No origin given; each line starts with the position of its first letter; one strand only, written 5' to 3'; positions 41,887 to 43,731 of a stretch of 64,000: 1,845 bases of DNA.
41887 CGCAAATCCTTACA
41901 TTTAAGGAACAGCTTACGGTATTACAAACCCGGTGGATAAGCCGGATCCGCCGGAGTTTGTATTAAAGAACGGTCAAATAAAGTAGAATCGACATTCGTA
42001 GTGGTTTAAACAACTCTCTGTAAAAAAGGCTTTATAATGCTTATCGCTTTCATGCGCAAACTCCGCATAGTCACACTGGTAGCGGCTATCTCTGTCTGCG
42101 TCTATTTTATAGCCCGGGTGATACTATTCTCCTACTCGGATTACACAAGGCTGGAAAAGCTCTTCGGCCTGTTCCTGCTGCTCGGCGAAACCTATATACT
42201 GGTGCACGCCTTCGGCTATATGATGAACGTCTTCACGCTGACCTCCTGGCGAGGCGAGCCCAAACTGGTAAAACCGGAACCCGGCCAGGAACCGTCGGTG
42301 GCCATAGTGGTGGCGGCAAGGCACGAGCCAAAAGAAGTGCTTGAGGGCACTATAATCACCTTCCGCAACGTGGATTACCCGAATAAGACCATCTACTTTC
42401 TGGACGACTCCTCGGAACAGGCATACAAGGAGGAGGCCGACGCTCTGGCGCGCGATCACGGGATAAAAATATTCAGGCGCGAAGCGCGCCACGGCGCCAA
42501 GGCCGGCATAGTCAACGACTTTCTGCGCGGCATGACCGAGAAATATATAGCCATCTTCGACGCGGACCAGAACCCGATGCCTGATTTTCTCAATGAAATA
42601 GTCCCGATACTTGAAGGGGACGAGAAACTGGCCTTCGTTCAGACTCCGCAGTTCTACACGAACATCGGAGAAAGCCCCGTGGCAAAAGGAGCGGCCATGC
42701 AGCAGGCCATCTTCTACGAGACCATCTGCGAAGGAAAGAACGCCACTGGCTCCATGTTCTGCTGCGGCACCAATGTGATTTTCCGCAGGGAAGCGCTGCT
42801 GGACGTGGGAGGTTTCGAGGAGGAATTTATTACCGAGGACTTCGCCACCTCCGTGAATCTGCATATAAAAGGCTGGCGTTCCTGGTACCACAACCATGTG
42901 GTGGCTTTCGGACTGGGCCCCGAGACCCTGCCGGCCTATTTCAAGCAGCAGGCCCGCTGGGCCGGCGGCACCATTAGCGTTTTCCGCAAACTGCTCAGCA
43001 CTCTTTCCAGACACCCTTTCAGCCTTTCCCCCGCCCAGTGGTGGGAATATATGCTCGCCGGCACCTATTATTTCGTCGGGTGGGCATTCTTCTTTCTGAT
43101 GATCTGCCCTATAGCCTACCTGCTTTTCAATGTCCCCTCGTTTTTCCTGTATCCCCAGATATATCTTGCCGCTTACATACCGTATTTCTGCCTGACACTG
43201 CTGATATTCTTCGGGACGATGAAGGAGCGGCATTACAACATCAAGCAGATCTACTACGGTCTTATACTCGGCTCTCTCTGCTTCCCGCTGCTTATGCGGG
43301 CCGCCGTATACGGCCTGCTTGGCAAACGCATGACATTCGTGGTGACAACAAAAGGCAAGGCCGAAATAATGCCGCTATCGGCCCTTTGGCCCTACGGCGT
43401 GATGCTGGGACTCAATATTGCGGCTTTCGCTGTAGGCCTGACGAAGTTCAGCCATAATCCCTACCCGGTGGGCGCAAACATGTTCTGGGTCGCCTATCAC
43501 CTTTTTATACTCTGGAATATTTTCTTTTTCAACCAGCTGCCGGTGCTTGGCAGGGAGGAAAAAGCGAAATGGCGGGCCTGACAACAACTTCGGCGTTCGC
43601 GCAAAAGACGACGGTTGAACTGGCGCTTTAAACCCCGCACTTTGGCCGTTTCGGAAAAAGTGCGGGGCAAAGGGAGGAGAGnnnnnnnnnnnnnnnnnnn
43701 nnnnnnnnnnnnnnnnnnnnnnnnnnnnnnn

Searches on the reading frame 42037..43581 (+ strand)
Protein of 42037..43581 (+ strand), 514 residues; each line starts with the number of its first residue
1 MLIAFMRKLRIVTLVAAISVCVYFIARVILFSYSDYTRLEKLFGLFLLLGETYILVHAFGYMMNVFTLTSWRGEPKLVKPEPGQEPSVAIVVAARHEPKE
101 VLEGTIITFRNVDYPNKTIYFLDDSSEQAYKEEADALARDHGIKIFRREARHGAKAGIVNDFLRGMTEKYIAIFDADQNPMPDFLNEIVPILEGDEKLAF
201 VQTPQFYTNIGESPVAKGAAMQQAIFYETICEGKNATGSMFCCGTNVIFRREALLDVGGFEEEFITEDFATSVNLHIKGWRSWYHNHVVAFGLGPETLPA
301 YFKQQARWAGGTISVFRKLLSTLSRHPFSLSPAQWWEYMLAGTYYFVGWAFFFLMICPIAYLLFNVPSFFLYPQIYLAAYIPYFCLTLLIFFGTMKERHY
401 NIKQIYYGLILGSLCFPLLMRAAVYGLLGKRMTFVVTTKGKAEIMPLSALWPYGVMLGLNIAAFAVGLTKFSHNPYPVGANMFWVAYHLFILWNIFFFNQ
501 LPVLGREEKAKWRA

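Call 9: search_protein_families(library=pfam, proteins=[window:42037-43581:+])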
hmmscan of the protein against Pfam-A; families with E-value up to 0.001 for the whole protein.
window:42037-43581:+ (514 aa): 5 families
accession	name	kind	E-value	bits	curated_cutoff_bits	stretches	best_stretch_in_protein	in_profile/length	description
PF13641.12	Glyco_tranf_2_3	-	5e-27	95.8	27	1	86-311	1-230/230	Glycosyltransferase like family 2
PF13632.12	Glyco_trans_2_3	-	7.2e-25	88.4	27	1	170-362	1-196/198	Glycosyl transferase family group 2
PF00535.33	Glycos_transf_2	-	1.3e-19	71.2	23.3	1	90-255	2-165/168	Glycosyl transferase family 2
PF13506.12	Glyco_transf_21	-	6.7e-12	45.7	21.7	1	166-309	29-173/174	Glycosyl transferase family 21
PF03552.20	Cellulose_synt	-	0.00031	19.8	24.7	1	265-397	422-554/722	Cellulose synthase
